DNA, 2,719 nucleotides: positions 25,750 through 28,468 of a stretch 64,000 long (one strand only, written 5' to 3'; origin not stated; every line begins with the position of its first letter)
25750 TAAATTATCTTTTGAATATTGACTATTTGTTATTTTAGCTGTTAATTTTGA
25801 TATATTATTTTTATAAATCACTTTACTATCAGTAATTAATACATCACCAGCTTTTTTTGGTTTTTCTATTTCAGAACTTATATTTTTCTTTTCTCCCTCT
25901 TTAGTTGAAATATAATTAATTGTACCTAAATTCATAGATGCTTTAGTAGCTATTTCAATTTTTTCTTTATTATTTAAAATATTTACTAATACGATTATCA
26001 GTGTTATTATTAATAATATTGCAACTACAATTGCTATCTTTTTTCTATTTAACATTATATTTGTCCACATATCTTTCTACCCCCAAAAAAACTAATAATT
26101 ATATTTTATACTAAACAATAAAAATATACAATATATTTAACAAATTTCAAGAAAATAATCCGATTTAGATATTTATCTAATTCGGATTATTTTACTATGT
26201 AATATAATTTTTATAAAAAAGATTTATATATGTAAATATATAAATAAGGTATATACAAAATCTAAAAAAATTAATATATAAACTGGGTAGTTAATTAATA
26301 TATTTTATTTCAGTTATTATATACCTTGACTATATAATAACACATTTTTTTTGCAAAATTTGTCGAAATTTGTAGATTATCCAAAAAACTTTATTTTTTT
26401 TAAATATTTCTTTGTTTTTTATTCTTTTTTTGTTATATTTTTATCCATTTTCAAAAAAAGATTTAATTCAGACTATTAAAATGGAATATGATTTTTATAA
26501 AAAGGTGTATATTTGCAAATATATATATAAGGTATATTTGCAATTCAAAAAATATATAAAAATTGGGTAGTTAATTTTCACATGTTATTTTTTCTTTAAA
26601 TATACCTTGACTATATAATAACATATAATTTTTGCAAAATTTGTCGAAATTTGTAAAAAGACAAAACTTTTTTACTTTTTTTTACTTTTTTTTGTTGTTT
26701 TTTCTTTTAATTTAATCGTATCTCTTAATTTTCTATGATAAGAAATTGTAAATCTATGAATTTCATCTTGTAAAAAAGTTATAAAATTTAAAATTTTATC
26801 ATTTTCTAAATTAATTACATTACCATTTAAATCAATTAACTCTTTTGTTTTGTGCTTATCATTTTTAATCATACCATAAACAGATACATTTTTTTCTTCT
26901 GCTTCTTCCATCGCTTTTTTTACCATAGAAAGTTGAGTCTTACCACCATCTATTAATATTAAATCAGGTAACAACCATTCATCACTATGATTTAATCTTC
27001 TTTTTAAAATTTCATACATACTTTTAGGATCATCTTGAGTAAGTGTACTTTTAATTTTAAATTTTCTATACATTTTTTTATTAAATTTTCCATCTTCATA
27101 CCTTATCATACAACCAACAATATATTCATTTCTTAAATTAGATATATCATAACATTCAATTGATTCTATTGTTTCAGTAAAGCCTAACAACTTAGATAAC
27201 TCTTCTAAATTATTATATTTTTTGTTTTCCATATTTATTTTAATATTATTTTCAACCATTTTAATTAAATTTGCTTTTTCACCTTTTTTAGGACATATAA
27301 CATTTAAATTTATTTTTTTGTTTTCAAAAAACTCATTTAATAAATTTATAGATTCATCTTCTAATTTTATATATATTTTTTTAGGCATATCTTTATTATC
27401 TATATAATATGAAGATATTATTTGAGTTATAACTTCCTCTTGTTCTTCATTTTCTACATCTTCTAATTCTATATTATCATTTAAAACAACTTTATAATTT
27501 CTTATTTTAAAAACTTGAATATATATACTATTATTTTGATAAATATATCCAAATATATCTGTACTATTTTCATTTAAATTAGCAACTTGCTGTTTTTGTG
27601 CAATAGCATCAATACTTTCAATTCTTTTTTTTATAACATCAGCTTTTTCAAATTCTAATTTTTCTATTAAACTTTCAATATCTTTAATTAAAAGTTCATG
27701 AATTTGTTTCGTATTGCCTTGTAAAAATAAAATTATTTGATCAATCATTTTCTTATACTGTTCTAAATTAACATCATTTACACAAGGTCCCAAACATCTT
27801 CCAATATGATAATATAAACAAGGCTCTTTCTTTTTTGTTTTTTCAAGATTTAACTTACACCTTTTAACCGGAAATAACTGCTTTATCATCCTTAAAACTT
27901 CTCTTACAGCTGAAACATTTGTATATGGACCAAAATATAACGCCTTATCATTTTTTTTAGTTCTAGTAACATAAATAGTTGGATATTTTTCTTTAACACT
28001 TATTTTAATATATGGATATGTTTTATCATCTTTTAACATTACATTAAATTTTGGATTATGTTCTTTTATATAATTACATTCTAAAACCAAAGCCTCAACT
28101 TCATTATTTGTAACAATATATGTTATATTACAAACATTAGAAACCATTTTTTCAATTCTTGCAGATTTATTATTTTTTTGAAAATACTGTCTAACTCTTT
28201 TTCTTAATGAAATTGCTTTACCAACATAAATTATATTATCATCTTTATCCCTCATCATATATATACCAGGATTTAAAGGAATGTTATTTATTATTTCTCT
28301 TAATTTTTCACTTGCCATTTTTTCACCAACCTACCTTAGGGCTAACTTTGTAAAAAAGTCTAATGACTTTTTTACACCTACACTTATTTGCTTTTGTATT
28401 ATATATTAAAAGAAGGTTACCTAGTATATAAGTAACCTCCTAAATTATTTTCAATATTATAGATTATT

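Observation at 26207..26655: Two tandem ~165-bp repeat units downstream of uvrC look like a duplicated small-RNA gene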

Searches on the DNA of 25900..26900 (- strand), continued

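Call 96: search_with_rna_model(model_id=R2, sources=[window, L006, L007, L010, L011, L018, L021, L022, L023, L024, L008, L009, L017, L019, L020, L005], max_evalue=1)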
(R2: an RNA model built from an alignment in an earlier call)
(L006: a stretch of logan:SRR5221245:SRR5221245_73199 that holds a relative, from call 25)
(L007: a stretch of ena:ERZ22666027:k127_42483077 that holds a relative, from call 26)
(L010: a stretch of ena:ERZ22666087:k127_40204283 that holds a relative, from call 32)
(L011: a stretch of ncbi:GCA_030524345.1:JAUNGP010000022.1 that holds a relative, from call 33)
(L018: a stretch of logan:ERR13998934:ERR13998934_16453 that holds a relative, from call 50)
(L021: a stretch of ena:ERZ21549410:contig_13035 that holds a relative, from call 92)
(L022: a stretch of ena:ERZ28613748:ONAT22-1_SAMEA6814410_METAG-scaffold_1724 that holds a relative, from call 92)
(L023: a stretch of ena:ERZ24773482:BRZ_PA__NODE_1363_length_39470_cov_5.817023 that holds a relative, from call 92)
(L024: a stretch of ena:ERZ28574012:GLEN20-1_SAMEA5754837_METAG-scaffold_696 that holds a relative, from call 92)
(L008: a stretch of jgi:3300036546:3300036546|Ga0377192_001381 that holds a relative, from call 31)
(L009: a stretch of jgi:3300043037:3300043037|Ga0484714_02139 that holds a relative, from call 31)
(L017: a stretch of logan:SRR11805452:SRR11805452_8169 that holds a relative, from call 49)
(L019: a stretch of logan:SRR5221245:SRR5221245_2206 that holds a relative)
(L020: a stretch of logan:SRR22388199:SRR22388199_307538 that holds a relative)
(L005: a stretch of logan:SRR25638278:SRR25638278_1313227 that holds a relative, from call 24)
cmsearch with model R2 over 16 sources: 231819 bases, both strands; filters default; matches with E-value up to 1: 14.
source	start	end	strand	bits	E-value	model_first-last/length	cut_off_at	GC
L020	350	500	+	126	9.7e-20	1-147/147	no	0.16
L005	3264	3414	+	125.9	1.1e-19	1-147/147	no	0.15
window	26479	26626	-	122.5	4.3e-19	1-147/147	no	0.18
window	26195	26345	-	120.5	9.8e-19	1-147/147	no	0.14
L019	12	154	+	100.7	4.2e-15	1-147/147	no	0.12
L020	28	223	+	89.2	5.3e-13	1-147/147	no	0.12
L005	2940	3136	+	87.8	9.5e-13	1-147/147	no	0.12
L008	9972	10120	+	77.4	7.5e-11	1-147/147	no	0.15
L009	3032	3180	+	77.4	7.5e-11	1-147/147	no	0.15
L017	3747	3895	+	77.4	7.5e-11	1-147/147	no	0.15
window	26511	26653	+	36.7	0.0021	1-147/147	no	0.18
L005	3237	3381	-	29.1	0.05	1-147/147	no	0.19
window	26228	26372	+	29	0.052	1-147/147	no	0.17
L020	339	467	-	26.6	0.14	1-147/147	no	0.19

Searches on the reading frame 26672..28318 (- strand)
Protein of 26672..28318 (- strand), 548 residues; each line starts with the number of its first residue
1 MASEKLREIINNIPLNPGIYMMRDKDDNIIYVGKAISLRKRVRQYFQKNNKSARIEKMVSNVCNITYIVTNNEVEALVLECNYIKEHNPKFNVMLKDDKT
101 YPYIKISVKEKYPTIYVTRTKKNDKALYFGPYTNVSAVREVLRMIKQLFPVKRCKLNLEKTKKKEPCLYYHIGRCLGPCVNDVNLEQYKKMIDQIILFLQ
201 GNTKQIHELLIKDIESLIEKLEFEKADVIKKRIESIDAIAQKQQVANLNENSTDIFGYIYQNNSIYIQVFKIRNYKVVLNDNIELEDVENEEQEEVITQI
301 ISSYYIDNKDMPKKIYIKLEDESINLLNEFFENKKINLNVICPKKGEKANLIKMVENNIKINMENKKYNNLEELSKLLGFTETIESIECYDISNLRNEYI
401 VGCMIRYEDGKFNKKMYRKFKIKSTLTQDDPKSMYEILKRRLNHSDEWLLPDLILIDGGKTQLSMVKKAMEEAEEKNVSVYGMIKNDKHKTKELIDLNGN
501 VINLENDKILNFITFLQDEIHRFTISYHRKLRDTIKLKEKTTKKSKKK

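Call 9: search_protein_families(library=pfam, proteins=[window:26672-28318:-])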
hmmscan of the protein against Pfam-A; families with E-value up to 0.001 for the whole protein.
window:26672-28318:- (548 aa): 3 families
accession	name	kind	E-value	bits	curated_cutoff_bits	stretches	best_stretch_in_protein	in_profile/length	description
PF08459.17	UvrC_RNaseH_dom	-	2.2e-44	151.5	22.3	1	376-525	2-159/159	UvrC RNAse H endonuclease domain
PF22920.2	UvrC_RNaseH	-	1.5e-23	83.4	24.3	1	253-365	2-115/116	UvrC Ribonuclease H-like domain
PF01541.30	GIY-YIG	-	3.7e-12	46.8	22.6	1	17-92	2-78/78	GIY-YIG catalytic domain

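Call 17: find_encoding_contigs(protein=window:26672-28318:-, flank=10000, max_places=10)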
Protein window:26672-28318:- (548 aa): 1 contig read that carries it; 1 place shown.
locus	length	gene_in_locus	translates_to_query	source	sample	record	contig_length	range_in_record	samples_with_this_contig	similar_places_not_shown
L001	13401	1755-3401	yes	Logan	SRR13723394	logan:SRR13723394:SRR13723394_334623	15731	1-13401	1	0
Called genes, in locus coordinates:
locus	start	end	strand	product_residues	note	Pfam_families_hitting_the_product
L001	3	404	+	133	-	?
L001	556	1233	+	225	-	PF10105:DUF2344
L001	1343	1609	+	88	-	PF04026:SpoVG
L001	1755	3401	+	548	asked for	PF01541:GIY-YIG, PF27096:UvrC_M, PF22920:UvrC_RNaseH, PF08459:UvrC_RNaseH_dom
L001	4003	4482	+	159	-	-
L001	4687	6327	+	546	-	PF07833:Cu_amine_oxidN1, PF08239:SH3_3 (weak), PF00704:Glyco_hydro_18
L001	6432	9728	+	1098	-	PF08455:SNF2_assoc, PF00176:SNF2-rel_dom, PF00270:DEAD, PF04851:ResIII, PF00271:Helicase_C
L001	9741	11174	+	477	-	PF00107:ADH_zinc_N (faint), PF08245:Mur_ligase_M, PF02875:Mur_ligase_C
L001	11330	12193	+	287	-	-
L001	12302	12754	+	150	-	-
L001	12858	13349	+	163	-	PF00293:NUDIX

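Call 23: find_homologous_proteins(query=window:26672-28318:-, max_evalue=1e-50)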
Query window:26672-28318:- (548 aa): 8000 proteins with E <= 1e-50 among 8000 candidates; the best 120 are listed.
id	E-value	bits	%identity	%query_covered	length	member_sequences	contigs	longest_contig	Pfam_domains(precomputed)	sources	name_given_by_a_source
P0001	0.0e+0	1186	100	100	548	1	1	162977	PF27096.1,PF01541.31,PF22920.3,PF08459.18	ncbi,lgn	-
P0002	0.0e+0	1165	98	100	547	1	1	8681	PF27096.1,PF01541.31,PF22920.3,PF08459.18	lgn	-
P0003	0.0e+0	1105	92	99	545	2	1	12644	PF27096.1,PF01541.31,PF22920.3,PF08459.18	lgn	-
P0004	2.2e-282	955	79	100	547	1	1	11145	PF27096.1,PF01541.31,PF22920.3,PF08459.18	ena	-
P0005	6.5e-280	947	78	100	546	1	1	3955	PF27096.1,PF01541.31,PF22920.3,PF08459.18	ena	-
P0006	2.7e-260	883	74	98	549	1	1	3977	PF27096.1,PF01541.31,PF22920.3,PF08459.18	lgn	-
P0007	2.7e-260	883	74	98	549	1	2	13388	PF27096.1,PF01541.31,PF22920.3,PF08459.18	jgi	jgi:excinuclease ABC subunit C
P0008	4.5e-253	859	74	95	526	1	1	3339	PF27096.1,PF01541.31,PF22920.3,PF08459.18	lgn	-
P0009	4.9e-252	855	70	98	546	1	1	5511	PF27096.1,PF01541.31,PF22920.3,PF08459.18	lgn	-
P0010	7.3e-252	855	70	98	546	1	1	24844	PF27096.1,PF01541.31,PF22920.3,PF08459.18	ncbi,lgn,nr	ncbi:MAG: excinuclease ABC subunit UvrC [Clostridia bacterium]|nr:excinuclease ABC subunit UvrC [Clo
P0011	4.2e-250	849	69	98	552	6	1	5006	PF27096.1,PF01541.31,PF22920.3,PF08459.18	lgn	-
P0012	4.3e-250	849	69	100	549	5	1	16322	PF27096.1,PF01541.31,PF22920.3,PF08459.18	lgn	-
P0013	2.0e-249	847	69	99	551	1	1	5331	PF27096.1,PF01541.31,PF22920.3,PF08459.18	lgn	-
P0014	1.5e-248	844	69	98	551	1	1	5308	PF27096.1,PF01541.31,PF22920.3,PF08459.18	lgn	-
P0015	1.6e-248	844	70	100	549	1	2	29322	PF27096.1,PF01541.31,PF22920.3,PF08459.18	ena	-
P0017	2.4e-248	843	69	98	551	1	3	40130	PF27096.1,PF01541.31,PF22920.3,PF08459.18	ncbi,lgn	-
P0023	3.7e-248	843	70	100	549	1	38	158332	PF27096.1,PF01541.31,PF22920.3,PF08459.18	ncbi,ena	-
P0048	4.7e-246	836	70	97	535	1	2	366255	PF27096.1,PF01541.31,PF22920.3,PF08459.18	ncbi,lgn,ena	-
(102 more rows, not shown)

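Call 24: find_encoding_contigs(protein=P0002, flank=6000, max_places=3)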
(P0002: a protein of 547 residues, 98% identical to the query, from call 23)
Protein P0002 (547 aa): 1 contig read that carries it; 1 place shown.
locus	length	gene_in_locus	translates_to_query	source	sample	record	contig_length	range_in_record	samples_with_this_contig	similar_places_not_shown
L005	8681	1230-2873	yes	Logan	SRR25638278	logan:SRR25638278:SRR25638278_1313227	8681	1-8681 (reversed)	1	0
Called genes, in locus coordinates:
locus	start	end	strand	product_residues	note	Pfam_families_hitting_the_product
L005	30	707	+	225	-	PF10105:DUF2344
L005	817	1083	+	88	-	PF04026:SpoVG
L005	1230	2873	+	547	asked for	PF01541:GIY-YIG, PF27096:UvrC_M, PF22920:UvrC_RNaseH, PF08459:UvrC_RNaseH_dom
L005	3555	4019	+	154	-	-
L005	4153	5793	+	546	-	PF07833:Cu_amine_oxidN1, PF08239:SH3_3, PF00704:Glyco_hydro_18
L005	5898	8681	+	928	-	?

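Call 25: find_encoding_contigs(protein=P0003, flank=6000, max_places=3)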
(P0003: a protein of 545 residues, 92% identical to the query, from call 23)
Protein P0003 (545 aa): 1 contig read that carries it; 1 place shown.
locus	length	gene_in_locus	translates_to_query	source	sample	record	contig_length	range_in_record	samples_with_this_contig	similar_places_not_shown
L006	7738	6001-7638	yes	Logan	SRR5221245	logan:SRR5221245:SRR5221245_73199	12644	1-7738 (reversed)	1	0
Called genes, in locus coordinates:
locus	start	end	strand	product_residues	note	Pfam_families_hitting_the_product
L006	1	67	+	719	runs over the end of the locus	PF09371:Tex_N, PF22706:Tex_central_region, PF16921:Tex_YqgF, PF14635:HHH_7, PF12836:HHH_3, PF17674:HHH_9, PF00575:S1, PF23459:S1_RRP5, +1 more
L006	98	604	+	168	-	-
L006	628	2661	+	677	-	PF09972:DUF2207, PF20990:DUF2207_C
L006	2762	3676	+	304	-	PF00025:Arf (weak), PF01926:MMR_HSR1, PF02421:FeoB_N, PF04548:AIG1 (faint), PF10662:PduV-EutP (weak), PF00009:GTP_EFTU, PF00350:Dynamin_N (weak), PF07650:KH_2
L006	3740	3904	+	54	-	-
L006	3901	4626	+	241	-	PF11967:RecO_N, PF02565:RecO_C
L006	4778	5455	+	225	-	PF10105:DUF2344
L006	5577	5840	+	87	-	PF04026:SpoVG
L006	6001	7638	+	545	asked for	PF01541:GIY-YIG, PF27096:UvrC_M, PF22920:UvrC_RNaseH, PF08459:UvrC_RNaseH_dom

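Call 26: find_encoding_contigs(protein=P0004, flank=6000, max_places=3)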
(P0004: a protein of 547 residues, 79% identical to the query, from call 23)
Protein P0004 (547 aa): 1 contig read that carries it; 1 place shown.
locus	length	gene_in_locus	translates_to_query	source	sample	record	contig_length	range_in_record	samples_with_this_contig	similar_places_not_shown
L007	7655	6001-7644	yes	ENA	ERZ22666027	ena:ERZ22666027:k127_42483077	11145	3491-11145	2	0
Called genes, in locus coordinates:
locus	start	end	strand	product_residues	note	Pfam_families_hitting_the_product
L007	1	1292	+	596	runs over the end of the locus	PF19864:Radical_SAM_N2, PF04055:Radical_SAM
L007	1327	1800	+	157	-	PF01668:SmpB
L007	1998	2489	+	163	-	-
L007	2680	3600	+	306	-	PF00025:Arf (weak), PF01926:MMR_HSR1, PF02421:FeoB_N, PF04548:AIG1 (weak), PF04670:Gtr1_RagA (weak), PF00009:GTP_EFTU, PF00350:Dynamin_N (weak), PF07650:KH_2, +1 more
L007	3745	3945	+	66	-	-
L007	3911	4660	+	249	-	PF11967:RecO_N, PF02565:RecO_C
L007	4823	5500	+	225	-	PF10105:DUF2344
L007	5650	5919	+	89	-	PF04026:SpoVG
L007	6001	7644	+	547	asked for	PF01541:GIY-YIG, PF27096:UvrC_M, PF22920:UvrC_RNaseH, PF08459:UvrC_RNaseH_dom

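Call 31: find_encoding_contigs(protein=P0007, flank=8000, max_places=3)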
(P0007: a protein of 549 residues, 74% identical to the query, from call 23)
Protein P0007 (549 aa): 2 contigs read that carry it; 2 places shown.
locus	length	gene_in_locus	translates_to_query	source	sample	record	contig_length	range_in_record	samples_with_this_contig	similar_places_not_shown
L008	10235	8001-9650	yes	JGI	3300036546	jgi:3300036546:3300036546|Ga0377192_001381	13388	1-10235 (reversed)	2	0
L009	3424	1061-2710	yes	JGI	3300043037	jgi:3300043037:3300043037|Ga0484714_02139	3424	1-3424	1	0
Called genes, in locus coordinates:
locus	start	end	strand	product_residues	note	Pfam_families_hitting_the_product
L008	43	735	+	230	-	PF01734:Patatin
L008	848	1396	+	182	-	-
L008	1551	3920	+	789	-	-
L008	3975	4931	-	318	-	PF08239:SH3_3 (faint), PF00188:CAP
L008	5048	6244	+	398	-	PF07992:Pyr_redox_2 (faint), PF00890:FAD_binding_2 (weak), PF01134:GIDA (faint), PF01266:DAO, PF01494:FAD_binding_3 (weak), PF13450:NAD_binding_8 (weak)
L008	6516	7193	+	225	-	PF10105:DUF2344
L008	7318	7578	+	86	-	PF04026:SpoVG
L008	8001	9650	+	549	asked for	PF01541:GIY-YIG, PF27096:UvrC_M, PF22920:UvrC_RNaseH, PF08459:UvrC_RNaseH_dom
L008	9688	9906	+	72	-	PF07561:DUF1540 (weak)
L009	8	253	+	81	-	-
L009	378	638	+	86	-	PF04026:SpoVG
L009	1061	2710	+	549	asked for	PF01541:GIY-YIG, PF27096:UvrC_M, PF22920:UvrC_RNaseH, PF08459:UvrC_RNaseH_dom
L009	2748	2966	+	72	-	PF07561:DUF1540 (weak)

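Call 32: find_encoding_contigs(protein=P0005, flank=8000, max_places=3)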
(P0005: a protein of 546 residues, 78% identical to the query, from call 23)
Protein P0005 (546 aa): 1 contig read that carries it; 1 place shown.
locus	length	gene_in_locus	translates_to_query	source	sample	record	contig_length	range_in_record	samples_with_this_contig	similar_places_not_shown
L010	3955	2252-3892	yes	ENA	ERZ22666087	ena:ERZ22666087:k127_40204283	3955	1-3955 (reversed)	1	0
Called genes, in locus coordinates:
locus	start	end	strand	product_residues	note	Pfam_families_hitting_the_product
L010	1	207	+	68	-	?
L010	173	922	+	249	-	PF11967:RecO_N, PF02565:RecO_C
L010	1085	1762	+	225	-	PF10105:DUF2344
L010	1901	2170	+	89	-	PF04026:SpoVG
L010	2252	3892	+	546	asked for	PF01541:GIY-YIG, PF27096:UvrC_M, PF22920:UvrC_RNaseH, PF08459:UvrC_RNaseH_dom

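Call 33: find_encoding_contigs(protein=P0010, flank=10000, max_places=3)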
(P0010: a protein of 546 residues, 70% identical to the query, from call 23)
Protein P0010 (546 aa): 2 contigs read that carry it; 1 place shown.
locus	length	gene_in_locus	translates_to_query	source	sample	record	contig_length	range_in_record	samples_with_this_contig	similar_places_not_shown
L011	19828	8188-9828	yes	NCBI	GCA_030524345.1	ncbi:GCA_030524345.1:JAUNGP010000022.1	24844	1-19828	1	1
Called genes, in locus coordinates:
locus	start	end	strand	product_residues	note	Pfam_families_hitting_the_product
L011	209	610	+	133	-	PF01510:Amidase_2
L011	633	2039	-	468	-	PF01225:Mur_ligase, PF08245:Mur_ligase_M, PF02875:Mur_ligase_C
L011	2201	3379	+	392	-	-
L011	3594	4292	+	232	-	PF00117:GATase, PF07722:Peptidase_C26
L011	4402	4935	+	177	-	PF01928:CYTH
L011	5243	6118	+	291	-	PF02811:PHP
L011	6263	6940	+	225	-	PF10105:DUF2344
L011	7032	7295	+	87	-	PF04026:SpoVG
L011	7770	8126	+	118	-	-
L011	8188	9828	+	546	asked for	PF01541:GIY-YIG, PF27096:UvrC_M, PF22920:UvrC_RNaseH, PF08459:UvrC_RNaseH_dom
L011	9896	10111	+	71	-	-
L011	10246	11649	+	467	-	PF21799:MurD-like_N, PF08245:Mur_ligase_M, PF02875:Mur_ligase_C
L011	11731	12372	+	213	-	PF04893:Yip1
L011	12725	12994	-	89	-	-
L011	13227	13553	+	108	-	PF04297:UPF0122, PF06530:Phage_antitermQ (weak), PF04545:Sigma70_r4 (weak), PF08281:Sigma70_r4_2 (weak)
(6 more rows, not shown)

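Call 49: find_encoding_contigs(protein=P0006, flank=8000, max_places=3)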
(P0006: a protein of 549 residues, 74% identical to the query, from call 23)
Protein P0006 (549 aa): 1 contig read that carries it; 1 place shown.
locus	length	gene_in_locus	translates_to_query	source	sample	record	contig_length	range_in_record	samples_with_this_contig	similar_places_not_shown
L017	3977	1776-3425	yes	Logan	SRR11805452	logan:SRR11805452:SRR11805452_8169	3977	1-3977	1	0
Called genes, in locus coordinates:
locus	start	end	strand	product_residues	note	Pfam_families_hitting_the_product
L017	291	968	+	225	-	PF10105:DUF2344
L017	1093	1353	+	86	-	PF04026:SpoVG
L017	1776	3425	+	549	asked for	PF01541:GIY-YIG, PF27096:UvrC_M, PF22920:UvrC_RNaseH, PF08459:UvrC_RNaseH_dom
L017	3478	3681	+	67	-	PF07561:DUF1540 (weak)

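Call 50: find_encoding_contigs(protein=P0009, flank=8000, max_places=3)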
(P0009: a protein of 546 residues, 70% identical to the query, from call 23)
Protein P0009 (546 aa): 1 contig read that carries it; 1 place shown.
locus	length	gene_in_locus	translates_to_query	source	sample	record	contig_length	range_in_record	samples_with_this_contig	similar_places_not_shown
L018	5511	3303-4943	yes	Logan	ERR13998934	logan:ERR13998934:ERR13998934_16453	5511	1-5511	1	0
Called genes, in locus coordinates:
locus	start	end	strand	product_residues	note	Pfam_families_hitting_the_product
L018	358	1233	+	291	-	PF02811:PHP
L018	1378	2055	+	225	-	PF10105:DUF2344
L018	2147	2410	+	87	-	PF04026:SpoVG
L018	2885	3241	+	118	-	-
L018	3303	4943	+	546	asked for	PF01541:GIY-YIG, PF27096:UvrC_M, PF22920:UvrC_RNaseH, PF08459:UvrC_RNaseH_dom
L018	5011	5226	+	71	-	-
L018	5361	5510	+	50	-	?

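Call 85: list_cluster_members(proteins=[P0001, P0010, P0017, P0023, P0048])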
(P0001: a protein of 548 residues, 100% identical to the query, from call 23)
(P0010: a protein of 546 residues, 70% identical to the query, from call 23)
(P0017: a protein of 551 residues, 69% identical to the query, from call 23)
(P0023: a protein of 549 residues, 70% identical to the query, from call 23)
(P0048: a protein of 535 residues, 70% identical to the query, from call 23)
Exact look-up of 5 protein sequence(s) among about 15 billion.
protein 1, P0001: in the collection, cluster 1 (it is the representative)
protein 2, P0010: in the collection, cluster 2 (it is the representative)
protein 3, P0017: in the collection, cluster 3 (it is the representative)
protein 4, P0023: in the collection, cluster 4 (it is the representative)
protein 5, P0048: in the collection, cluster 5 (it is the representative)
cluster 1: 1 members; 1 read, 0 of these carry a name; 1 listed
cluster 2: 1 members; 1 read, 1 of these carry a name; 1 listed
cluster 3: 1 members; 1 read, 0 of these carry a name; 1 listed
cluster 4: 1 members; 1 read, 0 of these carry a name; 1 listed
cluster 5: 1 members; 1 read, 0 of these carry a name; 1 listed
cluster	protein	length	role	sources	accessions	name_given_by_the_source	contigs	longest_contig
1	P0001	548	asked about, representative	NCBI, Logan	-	-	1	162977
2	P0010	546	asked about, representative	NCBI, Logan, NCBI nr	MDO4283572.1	MAG: excinuclease ABC subunit UvrC [Clostridia bacterium] | excinuclease ABC subunit UvrC [Clostridia bacterium]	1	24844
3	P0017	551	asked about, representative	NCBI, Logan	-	-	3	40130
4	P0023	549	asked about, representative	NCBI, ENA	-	-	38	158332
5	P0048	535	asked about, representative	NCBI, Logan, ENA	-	-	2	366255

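Call 92: find_encoding_contigs(protein=P0023, flank=10000, max_places=4)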
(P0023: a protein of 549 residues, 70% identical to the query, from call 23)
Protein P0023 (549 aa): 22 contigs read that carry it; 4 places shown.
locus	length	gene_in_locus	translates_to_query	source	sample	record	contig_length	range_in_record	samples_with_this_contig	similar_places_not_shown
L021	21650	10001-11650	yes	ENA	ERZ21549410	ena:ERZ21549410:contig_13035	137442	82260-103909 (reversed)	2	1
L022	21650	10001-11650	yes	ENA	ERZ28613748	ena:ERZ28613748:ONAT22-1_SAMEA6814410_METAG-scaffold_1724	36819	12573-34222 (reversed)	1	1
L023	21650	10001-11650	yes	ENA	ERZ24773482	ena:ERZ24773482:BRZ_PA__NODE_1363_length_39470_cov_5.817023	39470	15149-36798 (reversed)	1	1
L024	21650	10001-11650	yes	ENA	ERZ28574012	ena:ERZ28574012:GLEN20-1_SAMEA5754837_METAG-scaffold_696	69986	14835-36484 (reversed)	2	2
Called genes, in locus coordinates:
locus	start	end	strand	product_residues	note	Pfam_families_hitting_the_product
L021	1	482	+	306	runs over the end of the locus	PF01565:FAD_binding_4, PF02873:MurB_C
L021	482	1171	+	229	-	PF01933:CofD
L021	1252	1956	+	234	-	PF01933:CofD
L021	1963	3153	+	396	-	PF12439:GDE_N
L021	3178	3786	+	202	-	PF06202:GDE_C (weak)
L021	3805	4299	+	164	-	PF02075:RuvC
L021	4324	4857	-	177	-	-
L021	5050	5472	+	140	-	-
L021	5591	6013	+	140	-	PF01734:Patatin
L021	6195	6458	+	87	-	-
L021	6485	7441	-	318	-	PF08239:SH3_3 (weak), PF00188:CAP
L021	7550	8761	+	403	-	PF00890:FAD_binding_2 (faint), PF01266:DAO, PF01494:FAD_binding_3 (weak), PF07992:Pyr_redox_2 (faint)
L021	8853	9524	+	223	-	PF10105:DUF2344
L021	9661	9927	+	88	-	PF04026:SpoVG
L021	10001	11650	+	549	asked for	PF01541:GIY-YIG, PF27096:UvrC_M, PF22920:UvrC_RNaseH, PF08459:UvrC_RNaseH_dom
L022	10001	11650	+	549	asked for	PF01541:GIY-YIG, PF27096:UvrC_M, PF22920:UvrC_RNaseH, PF08459:UvrC_RNaseH_dom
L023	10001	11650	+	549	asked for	PF01541:GIY-YIG, PF27096:UvrC_M, PF22920:UvrC_RNaseH, PF08459:UvrC_RNaseH_dom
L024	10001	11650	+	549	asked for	PF01541:GIY-YIG, PF27096:UvrC_M, PF22920:UvrC_RNaseH, PF08459:UvrC_RNaseH_dom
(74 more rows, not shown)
